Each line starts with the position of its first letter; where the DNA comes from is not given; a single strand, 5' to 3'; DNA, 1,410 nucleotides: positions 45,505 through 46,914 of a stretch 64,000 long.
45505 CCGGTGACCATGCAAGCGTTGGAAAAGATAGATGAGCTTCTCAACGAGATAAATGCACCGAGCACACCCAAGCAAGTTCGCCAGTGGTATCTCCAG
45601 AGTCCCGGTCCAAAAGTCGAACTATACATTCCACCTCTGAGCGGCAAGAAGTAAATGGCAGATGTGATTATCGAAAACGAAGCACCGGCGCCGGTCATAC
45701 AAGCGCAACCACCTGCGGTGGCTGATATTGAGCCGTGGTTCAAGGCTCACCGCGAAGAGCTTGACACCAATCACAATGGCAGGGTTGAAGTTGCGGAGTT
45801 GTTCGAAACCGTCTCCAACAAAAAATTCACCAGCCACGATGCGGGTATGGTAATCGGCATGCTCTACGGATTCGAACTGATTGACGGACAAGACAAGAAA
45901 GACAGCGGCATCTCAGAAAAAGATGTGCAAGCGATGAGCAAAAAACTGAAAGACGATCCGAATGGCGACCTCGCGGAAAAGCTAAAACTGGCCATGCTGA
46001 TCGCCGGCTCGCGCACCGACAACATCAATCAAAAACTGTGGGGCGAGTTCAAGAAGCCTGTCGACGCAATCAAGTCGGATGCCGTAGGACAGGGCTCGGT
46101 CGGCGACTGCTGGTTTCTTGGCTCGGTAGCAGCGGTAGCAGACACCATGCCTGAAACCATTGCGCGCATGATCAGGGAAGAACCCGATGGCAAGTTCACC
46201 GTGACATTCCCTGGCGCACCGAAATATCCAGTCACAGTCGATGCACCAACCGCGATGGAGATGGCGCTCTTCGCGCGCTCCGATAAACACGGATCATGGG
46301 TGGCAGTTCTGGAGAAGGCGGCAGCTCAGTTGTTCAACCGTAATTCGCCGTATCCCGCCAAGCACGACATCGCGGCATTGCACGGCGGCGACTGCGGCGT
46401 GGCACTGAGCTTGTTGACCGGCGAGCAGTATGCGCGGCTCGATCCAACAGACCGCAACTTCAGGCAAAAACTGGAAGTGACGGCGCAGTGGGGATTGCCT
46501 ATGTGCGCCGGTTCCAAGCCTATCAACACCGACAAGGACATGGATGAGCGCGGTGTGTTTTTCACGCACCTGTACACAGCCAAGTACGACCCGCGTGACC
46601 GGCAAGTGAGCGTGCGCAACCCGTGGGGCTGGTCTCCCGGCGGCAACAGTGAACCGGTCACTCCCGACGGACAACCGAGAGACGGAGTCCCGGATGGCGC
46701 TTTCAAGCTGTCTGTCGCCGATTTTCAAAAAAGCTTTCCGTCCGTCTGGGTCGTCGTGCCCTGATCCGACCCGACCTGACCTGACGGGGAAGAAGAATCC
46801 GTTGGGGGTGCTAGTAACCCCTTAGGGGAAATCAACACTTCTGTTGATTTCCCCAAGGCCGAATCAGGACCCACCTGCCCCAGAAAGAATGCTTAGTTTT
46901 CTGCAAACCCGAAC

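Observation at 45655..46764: Bacterial EF-hand calpain (C2 cysteine peptidase)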

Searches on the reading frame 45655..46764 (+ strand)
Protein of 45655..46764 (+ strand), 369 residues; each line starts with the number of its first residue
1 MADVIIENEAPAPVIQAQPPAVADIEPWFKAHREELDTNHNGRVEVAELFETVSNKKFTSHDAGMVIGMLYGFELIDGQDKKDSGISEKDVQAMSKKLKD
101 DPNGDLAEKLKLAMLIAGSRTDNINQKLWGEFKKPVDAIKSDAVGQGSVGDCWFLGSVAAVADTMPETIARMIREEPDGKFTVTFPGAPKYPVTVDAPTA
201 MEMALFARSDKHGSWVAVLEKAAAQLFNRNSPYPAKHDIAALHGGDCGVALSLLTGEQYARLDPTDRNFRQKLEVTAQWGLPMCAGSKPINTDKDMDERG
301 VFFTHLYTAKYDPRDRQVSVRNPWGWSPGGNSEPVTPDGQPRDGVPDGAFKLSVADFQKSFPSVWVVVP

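Call 3: search_protein_families(library=pfam, proteins=[window:45655-46764:+], max_evalue=1)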
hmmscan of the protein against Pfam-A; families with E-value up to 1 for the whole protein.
window:45655-46764:+ (369 aa): 2 families
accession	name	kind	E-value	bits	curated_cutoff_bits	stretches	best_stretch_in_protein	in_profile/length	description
PF00648.27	Peptidase_C2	-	1.7e-15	57.3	23.8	1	136-327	42-252/297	Calpain family cysteine protease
PF13499.12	EF-hand_7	-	0.025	15.4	30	1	35-105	10-54/67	EF-hand domain pair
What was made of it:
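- On EF-hand Ca2+-binding domains (PROSITE PS00018; Pfam clan EF_hand): The window protein scores 15.4 bits against 30, so the criterion is not met for this protein (call 3).
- Checked: Pfam Peptidase_C2 gives E=1.7e-15 and 57.3 bits against a gathering cutoff of 23.8 (call 3). One caveat: for this protein alone, Pfam EF-hand_7 scores 15.4 bits, below its cutoff of 30 (call 3).
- Pfam PF00648 scores 57.3 bits against a cutoff of 23.8 (call 3). For this protein alone, Pfam EF-hand_7 is sub-threshold (15.4 against 30 bits; call 3).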

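Call 4: search_protein_families(library=ncbifam, proteins=[window:45655-46764:+], max_evalue=1)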
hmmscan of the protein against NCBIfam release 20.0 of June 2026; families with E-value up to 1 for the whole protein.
window:45655-46764:+ (369 aa): 0 families

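Call 5: search_solved_structures(query=window:45655-46764:+, max_evalue=1, show_alignments=3)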
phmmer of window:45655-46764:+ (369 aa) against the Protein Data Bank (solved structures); distinct sequences matched with E-value up to 1: 15.
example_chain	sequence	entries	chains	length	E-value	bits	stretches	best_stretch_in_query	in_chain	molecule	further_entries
2p0r_A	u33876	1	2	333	0.00011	24.3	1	142-362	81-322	Calpain-9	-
1ziv_A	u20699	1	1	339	0.00012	24.3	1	142-362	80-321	Calpain 9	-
2nqa_A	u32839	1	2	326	0.00094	21.3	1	142-361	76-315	Calpain-8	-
6p3q_A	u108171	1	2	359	0.0055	18.8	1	136-299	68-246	Calpain-5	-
6bjd_A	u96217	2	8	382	0.011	17.8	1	137-229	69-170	Calpain-3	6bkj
1zcm_A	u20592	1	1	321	0.059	15.4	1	137-361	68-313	Calpain 1, large [catalytic] subunit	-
1tl9_A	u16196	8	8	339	0.059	15.4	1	137-225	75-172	Calpain 1, large [catalytic] subunit | Calpain-1 catalytic subunit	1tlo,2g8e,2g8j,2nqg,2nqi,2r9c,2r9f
2ary_A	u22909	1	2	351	0.094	14.7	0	137-170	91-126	Calpain-1 catalytic subunit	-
7w7o_A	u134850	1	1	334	0.1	14.6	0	137-171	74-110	Calpain-1 catalytic subunit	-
1kfu_L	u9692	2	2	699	0.12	14.3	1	144-226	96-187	M-CALPAIN LARGE SUBUNIT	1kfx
6bgp_A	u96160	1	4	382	0.19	13.7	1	137-229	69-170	Calpain-3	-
6bdt_A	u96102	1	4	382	0.27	13.2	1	137-229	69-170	Calpain-3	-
1csb_A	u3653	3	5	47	0.58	12.1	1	143-164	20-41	CATHEPSIN B light chain | CATHEPSIN B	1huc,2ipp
7x79_A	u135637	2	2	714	0.61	12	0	137-171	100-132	Calpain-1 catalytic subunit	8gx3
1sp4_A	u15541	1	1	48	0.68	11.9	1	144-164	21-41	Cathepsin B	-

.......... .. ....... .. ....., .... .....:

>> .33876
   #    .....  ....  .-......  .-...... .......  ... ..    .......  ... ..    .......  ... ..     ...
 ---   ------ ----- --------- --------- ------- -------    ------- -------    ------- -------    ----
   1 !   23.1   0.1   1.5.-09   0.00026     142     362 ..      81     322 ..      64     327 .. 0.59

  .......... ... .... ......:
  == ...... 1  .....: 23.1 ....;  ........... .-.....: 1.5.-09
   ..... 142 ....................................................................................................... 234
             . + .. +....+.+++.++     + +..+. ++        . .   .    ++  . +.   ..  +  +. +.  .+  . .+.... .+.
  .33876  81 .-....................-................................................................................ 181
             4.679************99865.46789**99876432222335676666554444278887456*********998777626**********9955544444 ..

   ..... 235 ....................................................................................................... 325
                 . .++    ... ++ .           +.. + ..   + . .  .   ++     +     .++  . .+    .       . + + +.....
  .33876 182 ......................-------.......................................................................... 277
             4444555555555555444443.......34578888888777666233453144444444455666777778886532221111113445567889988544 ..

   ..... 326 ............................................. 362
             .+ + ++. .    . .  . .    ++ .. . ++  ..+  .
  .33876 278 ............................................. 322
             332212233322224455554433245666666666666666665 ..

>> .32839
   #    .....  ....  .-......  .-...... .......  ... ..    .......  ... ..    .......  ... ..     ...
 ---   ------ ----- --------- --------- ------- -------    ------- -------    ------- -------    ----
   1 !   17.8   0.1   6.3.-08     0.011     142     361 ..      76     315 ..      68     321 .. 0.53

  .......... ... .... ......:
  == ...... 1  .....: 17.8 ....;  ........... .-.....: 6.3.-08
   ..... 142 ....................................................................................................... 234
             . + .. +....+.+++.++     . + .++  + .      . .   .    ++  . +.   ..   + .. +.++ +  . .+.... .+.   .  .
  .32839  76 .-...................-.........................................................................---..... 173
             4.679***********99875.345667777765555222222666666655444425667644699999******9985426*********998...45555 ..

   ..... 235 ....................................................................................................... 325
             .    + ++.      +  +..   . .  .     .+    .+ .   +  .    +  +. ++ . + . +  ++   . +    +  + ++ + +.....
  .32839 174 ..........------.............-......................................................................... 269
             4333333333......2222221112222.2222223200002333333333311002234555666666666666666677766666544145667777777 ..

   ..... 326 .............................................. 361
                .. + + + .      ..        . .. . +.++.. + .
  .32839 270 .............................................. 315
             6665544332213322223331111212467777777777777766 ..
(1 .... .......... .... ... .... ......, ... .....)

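Call 7: find_homologous_proteins(query=window:45655-46764:+)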
Query window:45655-46764:+ (369 aa): 42 proteins with E <= 0.001 among 3880 candidates.
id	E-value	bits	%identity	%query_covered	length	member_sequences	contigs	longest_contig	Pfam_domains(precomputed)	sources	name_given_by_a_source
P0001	5.1e-238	807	94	100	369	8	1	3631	PF00648.28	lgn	-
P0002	1.9e-203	693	82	99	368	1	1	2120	PF00648.28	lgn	-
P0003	2.5e-189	647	76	100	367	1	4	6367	PF00648.28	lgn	-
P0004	4.1e-118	413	54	98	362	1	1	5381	PF00648.28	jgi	jgi:hypothetical protein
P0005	3.8e-116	406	54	94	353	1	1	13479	PF00648.28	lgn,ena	-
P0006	9.2e-116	405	55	94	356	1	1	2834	PF00648.28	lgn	-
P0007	2.3e-109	384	52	96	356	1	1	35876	PF00648.28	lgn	-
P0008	1.1e-97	345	47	99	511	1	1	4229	PF00648.28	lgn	-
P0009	2.2e-92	328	47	92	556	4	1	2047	PF00648.28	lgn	-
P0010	5.6e-89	317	45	94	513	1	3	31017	PF00648.28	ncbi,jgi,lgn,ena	-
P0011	4.0e-32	130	30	93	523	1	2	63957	PF13405.13,PF13499.13,PF00648.28,PF13202.13,PF00036.39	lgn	-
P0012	4.1e-31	126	30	91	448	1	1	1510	PF00648.28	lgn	-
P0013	1.5e-30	124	31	89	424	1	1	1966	PF00648.28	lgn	-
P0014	2.6e-27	114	30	76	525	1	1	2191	PF13405.13,PF13499.13,PF00648.28,PF13202.13,PF00036.39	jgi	jgi:hypothetical protein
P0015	1.5e-26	111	38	62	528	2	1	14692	PF00648.28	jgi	jgi:hypothetical protein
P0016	1.4e-25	108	31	75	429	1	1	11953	PF00648.28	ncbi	-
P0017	2.2e-25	107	29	96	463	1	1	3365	PF00648.28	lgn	-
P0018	4.0e-23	100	30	92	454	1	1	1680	PF00648.28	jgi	jgi:hypothetical protein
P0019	2.6e-22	97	30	75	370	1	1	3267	PF00648.28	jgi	-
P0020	1.0e-19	89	42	30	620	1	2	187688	PF00648.28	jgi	jgi:hypothetical protein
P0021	6.8e-19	86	34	65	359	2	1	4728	PF05489.19,PF23457.2,PF01476.27,PF00648.28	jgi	jgi:LysM repeat protein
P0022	2.4e-17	81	32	60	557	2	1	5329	PF00648.28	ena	-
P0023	2.7e-12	64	31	49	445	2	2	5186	PF00648.28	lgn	-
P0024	5.8e-12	63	31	64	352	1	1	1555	PF00648.28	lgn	-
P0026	1.0e-9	56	29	61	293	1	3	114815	PF00648.28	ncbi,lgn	-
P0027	1.1e-8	52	32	58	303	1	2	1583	PF00648.28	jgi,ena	-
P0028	1.1e-8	52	34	49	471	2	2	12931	PF00648.28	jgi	-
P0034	1.0e-6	46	22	96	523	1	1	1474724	PF00648.28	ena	-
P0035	4.3e-6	44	30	49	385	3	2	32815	PF00648.28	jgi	jgi:hypothetical protein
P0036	6.6e-6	43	32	31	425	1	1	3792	PF00648.28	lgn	-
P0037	1.4e-5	42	31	50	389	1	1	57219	PF00648.28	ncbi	-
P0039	6.1e-5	40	26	65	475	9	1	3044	PF00648.28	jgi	-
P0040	1.4e-4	39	29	60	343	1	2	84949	PF00648.28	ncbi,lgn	ncbi:MAG TPA: C2 family cysteine protease [Friedmanniella sp.]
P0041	3.4e-4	38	28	49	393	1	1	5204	PF00648.28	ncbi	-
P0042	9.0e-4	36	28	59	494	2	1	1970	PF01067.29,PF00648.28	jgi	jgi:hypothetical protein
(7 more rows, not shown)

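Call 12: find_encoding_contigs(protein=window:45655-46764:+, flank=6000, max_places=4)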
Protein window:45655-46764:+ (369 aa): 1 contig read that carries it; 1 place shown.
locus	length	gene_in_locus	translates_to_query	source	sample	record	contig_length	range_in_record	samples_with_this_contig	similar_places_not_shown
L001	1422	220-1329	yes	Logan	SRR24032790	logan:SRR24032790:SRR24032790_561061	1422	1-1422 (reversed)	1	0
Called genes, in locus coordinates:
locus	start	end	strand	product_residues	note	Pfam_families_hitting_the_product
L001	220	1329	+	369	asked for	PF00648:Peptidase_C2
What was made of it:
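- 45655..46764 (+): EF-hand calpain gene: 369 aa plus a TGA stop. Identical protein on Logan contig L001 (call 12).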

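Call 13: find_related_loci(query=A1, collection=genome_contigs, flank=6000)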
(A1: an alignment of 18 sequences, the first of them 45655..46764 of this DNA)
Query A1 (369 aa) in genome_contigs; peptide patterns used: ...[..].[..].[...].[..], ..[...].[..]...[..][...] (x = any residue, [..] = any of these).
566 stretches matched a pattern; 424 encode a relative of the query (tblastn E <= 1e-3); the best 80 are kept; 80 distinct loci.
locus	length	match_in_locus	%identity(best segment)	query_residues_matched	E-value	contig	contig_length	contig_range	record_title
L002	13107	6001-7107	99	1-369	0e+0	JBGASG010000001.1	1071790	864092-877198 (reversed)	MAG: Candidatus Obscuribacteraceae bacterium isolate MAG_AAO_H10.39 AAOH10-39_opera_contig_10, whole genome shotgun sequ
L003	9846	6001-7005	47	28-368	3e-97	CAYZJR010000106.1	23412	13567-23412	MAG TPA_asm: uncultured Candidatus Obscuribacterales bacterium isolate SRP287051_co1_159 genome assembly, contig: NODE_3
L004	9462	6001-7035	45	24-369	2e-93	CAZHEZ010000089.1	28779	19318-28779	MAG TPA_asm: uncultured Candidatus Obscuribacterales bacterium isolate binchicken_co54_379 genome assembly, contig: NODE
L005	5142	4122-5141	43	16-356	4e-89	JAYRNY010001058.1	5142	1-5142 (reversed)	MAG: bacterium isolate XM2_XAASGE4bin.41 k141_1337074, whole genome shotgun sequence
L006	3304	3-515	53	198-369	3e-54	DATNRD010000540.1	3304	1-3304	MAG TPA_asm: Candidatus Obscuribacterales bacterium isolate SMAG_U16524 k141_572732, whole genome shotgun sequence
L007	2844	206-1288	34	17-369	7e-49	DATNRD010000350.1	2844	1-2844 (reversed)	MAG TPA_asm: Candidatus Obscuribacterales bacterium isolate SMAG_U16524 k141_261223, whole genome shotgun sequence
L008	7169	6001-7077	31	21-364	1e-45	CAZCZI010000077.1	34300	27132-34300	MAG TPA_asm: uncultured Candidatus Obscuribacterales bacterium isolate SRP173033_co1_38 genome assembly, contig: NODE_17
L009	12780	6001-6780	37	125-364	2e-44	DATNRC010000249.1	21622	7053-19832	MAG TPA_asm: Candidatus Obscuribacterales bacterium isolate SMAG_U16523 k141_296554, whole genome shotgun sequence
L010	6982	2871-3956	31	11-364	4e-41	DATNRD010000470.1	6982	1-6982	MAG TPA_asm: Candidatus Obscuribacterales bacterium isolate SMAG_U16524 k141_162659, whole genome shotgun sequence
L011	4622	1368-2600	28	15-366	9e-41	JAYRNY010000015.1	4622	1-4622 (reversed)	MAG: bacterium isolate XM2_XAASGE4bin.41 k141_17353, whole genome shotgun sequence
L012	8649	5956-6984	30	34-361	5e-38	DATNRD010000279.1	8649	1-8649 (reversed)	MAG TPA_asm: Candidatus Obscuribacterales bacterium isolate SMAG_U16524 k141_121644, whole genome shotgun sequence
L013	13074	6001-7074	31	21-364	9e-42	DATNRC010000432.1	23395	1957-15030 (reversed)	MAG TPA_asm: Candidatus Obscuribacterales bacterium isolate SMAG_U16523 k141_4545, whole genome shotgun sequence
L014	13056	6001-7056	30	20-361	2e-37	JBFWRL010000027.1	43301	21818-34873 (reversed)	MAG: Candidatus Sericytochromatia bacterium isolate CA_2019_TPBF_205 NODE_5341_length_43301_cov_4.461157_TPBF, whole gen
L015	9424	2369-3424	30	20-361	3e-37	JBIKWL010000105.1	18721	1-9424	MAG: Candidatus Sericytochromatia bacterium isolate ME2015-09-13_3300035666_group6_bin207 Rohwer_bin1392_scaffold_2494_c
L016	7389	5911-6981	31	29-364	3e-36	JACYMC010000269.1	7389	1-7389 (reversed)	MAG: Candidatus Sericytochromatia bacterium isolate T60_A2020_004 NODE_5475_length_7389_cov_10.9704, whole genome shotgu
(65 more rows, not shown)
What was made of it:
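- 45655..46764 (+): Obscuribacteraceae MAG JBGASG010000001.1, locus L002 (call 13).
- The gene lies on a 1.07-Mb Obscuribacteraceae contig (call 13).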

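Call 21: predict_structure(alignment_id=A1)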
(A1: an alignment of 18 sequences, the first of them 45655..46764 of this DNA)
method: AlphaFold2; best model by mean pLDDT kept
length: 369 residues; sequences in the alignment: 18
mean_pLDDT: 86.6   pTM: 0.85
mean pLDDT of the five models: 86.6, 85.7, 85.6, 85.0, 84.7
residues with pLDDT >= 90: 223; 70-90: 111; 50-70: 15; < 50: 20
segments of 3 or more residues with pLDDT < 50: 1-16, 240-243
pLDDT, mean of each block of 10 residues (from residue 1): 32 48 93 92 91 85 91 92 93 96 93 88 88 94 82 90 96 96 97 93 84 92 85 63 69 95 94 95 93 88 92 94 76 80 87 95 92
secondary structure, 60 per line:
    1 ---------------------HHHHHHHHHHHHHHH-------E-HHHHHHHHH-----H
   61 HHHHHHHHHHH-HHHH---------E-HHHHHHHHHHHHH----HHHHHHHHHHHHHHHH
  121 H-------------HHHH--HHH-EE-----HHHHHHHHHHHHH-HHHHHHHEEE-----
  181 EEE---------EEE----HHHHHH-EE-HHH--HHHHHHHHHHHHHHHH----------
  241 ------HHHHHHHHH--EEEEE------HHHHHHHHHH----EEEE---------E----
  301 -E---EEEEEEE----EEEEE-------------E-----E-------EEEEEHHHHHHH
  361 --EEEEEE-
elements in order: H22-36 H46-54 H60-71 H73-76 H88-100 H105-121 H135-138 H152-164 H166-172 E173-175 E181-183 E193-195 H200-205 H215-230 H247-255 E258-262 H269-278 E283-286 E306-312 E317-321 E349-353 H354-360 E363-368
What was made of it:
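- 45967..46017 (+): Linker helix between the EF lobe and the protease core, residues 105-121. Helix H105-121 in the full-length model (call 21).
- On Classical calpains (CysPc + CBSW/calpain-III + C-terminal penta-EF-hand, heterodimer with a small subunit): The protein ends with the core at residue 369, and there is no Calpain_III Pfam hit (calls 3, 21).
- Closest known: Eukaryotic classical calpains. Different: There is no calpain-III/CBSW domain, no small subunit and no anchor helix (calls 3, 21).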

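Call 25: fold_search(model_id=the predicted structure, library=pdb)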
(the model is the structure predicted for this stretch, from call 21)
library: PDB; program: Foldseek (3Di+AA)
matches with E <= 10: 547; with E <= 0.001: 40
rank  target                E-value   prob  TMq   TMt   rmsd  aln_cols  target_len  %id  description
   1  1tl9_A                2.9e-11  1.00  0.47  0.53   7.7       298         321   18  High resolution crystal structure of calpain I protease core in complex with leupeptin (released 2004-11-02)
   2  2p0r_A                4.1e-11  1.00  0.49  0.55   5.9       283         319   24  Structure of Human Calpain 9 in complex with Leupeptin (released 2007-03-20)
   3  6p3q_B                5.7e-11  1.00  0.43  0.46  10.0       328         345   18  Calpain-5 (CAPN5) Protease Core (PC) (released 2020-02-05)
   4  6p3q_A                6.0e-11  1.00  0.43  0.46   6.6       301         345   20  Calpain-5 (CAPN5) Protease Core (PC) (released 2020-02-05)
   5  7w7o                  7.1e-11  1.00  0.48  0.54   6.2       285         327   18  The crystal structure of human Calpain-1 protease core in complex with 14a (released 2023-06-07)
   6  6bjd_A                9.3e-11  1.00  0.51  0.59   5.1       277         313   18  Crystal Structure of Human Calpain-3 Protease Core in Complex with E-64 (released 2018-02-07)
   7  6bjd_D                1.2e-10  1.00  0.50  0.59   5.0       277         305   18  Crystal Structure of Human Calpain-3 Protease Core in Complex with E-64 (released 2018-02-07)
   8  6bdt_B                1.4e-10  1.00  0.48  0.55   9.1       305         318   18  Crystal Structure of Human Calpain-3 Protease Core Mutant-C129S (released 2018-02-07)
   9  6bkj_C                1.5e-10  1.00  0.49  0.59   5.2       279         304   20  Crystal Structure of Human Calpain-3 Protease Core in Complex with Leupeptin (released 2018-02-07)
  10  6bkj_D                1.5e-10  1.00  0.50  0.60   5.6       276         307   20  Crystal Structure of Human Calpain-3 Protease Core in Complex with Leupeptin (released 2018-02-07)
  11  2g8e                  1.6e-10  1.00  0.47  0.53   7.8       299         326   19  Calpain 1 proteolytic core in complex with SNJ-1715, a cyclic hemiacetal-type inhibitor (released 2006-06-06)
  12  6bgp_A                1.7e-10  1.00  0.50  0.60   4.8       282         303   18  Crystal Structure of Human Calpain-3 Protease Core Mutant-C129A (released 2018-02-07)
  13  6bjd_C                1.7e-10  1.00  0.50  0.60   5.1       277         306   18  Crystal Structure of Human Calpain-3 Protease Core in Complex with E-64 (released 2018-02-07)
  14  6bdt_A                1.9e-10  1.00  0.50  0.60   5.3       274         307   19  Crystal Structure of Human Calpain-3 Protease Core Mutant-C129S (released 2018-02-07)
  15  6bdt_C                2.0e-10  1.00  0.50  0.57   5.5       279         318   18  Crystal Structure of Human Calpain-3 Protease Core Mutant-C129S (released 2018-02-07)
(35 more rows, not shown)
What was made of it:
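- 46057..46761 (+): Compact calpain-type CysPc protease core, residues 135-369. The top 40 Foldseek PDB hits are all calpains (mostly isolated protease cores), with E around 1e-11 for the best (call 25).
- On Calpain family, MEROPS C2 / Pfam PF00648 Peptidase_C2: The top 40 Foldseek PDB hits are all calpains (mostly isolated protease cores), with E around 1e-11 for the best and target-normalised TM 0.53-0.60 for the protease-core entries (calls 21, 25).
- The model has pLDDT 86.6 and pTM 0.85 (call 21), and its top 40 PDB fold hits are all calpains (mostly isolated protease cores) (call 25). The full model gives weak Foldseek hits to papain-fold CdiA-CT toxins, with E 1.5e-3 and TM 0.25 (call 25).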

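Call 38: search_protein_representatives(alignment_id=A1)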
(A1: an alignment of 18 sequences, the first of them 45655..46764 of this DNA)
Query: 18 sequences, 438 profile positions. Proteins with E-value up to 0.001 (for the whole library): 17356; up to 1e-10: 8218; up to 1e-30: 1319. The best 150 are listed.
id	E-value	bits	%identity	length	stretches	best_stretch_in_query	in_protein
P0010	3.7e-159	547.2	-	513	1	7-437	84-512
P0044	1.0e-155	535.9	-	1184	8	83-436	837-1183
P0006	3.6e-154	530.8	-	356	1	79-438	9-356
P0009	3.7e-148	511.0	-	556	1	7-437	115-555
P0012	2.8e-134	465.3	-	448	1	7-436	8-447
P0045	3.2e-129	448.6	-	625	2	84-437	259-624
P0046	6.7e-128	444.2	-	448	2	85-437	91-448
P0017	1.1e-126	440.3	-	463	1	9-437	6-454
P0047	1.1e-125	436.9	-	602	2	89-436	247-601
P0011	4.5e-125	434.9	-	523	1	15-437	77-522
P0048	6.8e-121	421.2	-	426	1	2-437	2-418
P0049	1.4e-118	413.5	-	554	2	58-433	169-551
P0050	1.8e-118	413.2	-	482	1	36-437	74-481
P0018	1.7e-117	409.9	-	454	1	8-438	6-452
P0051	2.3e-116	406.2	-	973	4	80-436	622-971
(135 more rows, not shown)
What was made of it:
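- Hundreds of relatives exist across the same bacterial lineages (calls 13, 38).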

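Call 51: search_protein_families(library=padloc, proteins=[window:45655-46764:+], max_evalue=0.01)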
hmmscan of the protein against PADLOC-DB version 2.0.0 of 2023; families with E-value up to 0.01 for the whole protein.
window:45655-46764:+ (369 aa): 0 families
